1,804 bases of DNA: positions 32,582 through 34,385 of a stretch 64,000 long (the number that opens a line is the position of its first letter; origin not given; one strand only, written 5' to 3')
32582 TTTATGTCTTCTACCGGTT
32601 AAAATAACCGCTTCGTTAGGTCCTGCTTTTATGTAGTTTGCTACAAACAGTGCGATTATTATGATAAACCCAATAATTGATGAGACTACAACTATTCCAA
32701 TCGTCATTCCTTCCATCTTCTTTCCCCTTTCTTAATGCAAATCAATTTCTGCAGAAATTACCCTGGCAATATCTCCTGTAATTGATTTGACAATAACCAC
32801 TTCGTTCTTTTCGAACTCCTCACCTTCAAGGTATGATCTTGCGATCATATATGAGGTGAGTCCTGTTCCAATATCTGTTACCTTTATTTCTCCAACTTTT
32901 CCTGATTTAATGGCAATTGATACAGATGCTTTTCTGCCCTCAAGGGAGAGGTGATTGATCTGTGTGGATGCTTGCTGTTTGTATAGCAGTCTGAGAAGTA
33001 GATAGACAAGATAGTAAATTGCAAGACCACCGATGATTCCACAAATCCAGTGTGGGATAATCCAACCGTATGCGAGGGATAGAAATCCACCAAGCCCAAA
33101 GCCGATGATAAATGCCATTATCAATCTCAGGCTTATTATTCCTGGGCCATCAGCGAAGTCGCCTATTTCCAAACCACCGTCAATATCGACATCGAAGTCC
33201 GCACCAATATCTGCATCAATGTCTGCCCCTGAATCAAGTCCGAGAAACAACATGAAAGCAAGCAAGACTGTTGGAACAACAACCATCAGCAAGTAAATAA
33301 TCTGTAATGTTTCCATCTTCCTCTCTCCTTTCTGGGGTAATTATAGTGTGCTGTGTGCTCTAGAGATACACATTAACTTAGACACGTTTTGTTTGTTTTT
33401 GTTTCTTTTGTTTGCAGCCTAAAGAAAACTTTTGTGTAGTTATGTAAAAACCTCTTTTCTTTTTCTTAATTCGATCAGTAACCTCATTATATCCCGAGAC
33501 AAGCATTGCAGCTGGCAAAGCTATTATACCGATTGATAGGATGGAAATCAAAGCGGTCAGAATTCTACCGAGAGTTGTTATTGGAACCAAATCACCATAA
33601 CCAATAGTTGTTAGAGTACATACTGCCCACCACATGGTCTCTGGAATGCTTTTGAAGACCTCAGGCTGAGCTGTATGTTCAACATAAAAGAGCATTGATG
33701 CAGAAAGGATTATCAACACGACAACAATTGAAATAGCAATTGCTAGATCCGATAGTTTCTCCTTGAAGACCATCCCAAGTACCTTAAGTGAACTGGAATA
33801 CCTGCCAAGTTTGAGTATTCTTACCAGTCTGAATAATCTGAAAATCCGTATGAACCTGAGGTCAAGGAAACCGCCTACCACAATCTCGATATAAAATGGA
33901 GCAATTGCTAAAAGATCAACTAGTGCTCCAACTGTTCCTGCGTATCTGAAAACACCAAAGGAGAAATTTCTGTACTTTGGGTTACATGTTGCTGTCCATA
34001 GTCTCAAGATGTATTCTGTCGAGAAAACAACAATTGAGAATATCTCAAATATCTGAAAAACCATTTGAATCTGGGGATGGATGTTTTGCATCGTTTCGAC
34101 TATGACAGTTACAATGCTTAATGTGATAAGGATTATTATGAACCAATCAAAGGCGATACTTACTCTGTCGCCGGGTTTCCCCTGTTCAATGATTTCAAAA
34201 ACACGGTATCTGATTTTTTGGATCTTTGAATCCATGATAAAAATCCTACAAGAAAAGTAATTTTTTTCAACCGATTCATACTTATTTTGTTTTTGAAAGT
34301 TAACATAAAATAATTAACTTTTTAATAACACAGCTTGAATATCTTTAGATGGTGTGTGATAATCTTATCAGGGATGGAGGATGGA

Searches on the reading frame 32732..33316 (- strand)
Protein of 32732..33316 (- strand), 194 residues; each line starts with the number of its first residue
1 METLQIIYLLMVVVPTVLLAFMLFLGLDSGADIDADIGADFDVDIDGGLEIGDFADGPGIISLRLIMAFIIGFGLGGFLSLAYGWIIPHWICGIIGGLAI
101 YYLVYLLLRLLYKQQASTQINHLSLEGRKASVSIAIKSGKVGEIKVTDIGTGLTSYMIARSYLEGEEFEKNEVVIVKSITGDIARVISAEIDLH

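Call 6: search_protein_families(library=pfam, proteins=[window:32732-33316:-], max_evalue=0.001)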
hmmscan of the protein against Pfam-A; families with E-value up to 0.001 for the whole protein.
window:32732-33316:- (194 aa): 1 family
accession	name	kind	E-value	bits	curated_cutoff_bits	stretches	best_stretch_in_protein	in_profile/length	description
PF07690.21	MFS_1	-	0.00011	21.6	33.4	1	59-112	124-176/347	Major Facilitator Superfamily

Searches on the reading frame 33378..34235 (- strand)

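Call 6: search_protein_families(library=pfam, proteins=[window:33378-34235:-], max_evalue=0.001)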
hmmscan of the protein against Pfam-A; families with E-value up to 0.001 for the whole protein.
window:33378-34235:- (285 aa): 2 families
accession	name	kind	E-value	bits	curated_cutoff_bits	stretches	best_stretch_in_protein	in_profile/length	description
PF00520.37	Ion_trans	-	3.7e-32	111.9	25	1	28-255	3-239/241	Ion transport protein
PF07885.22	Ion_trans_2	-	5.7e-13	49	22.5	1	172-245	3-73/79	Ion channel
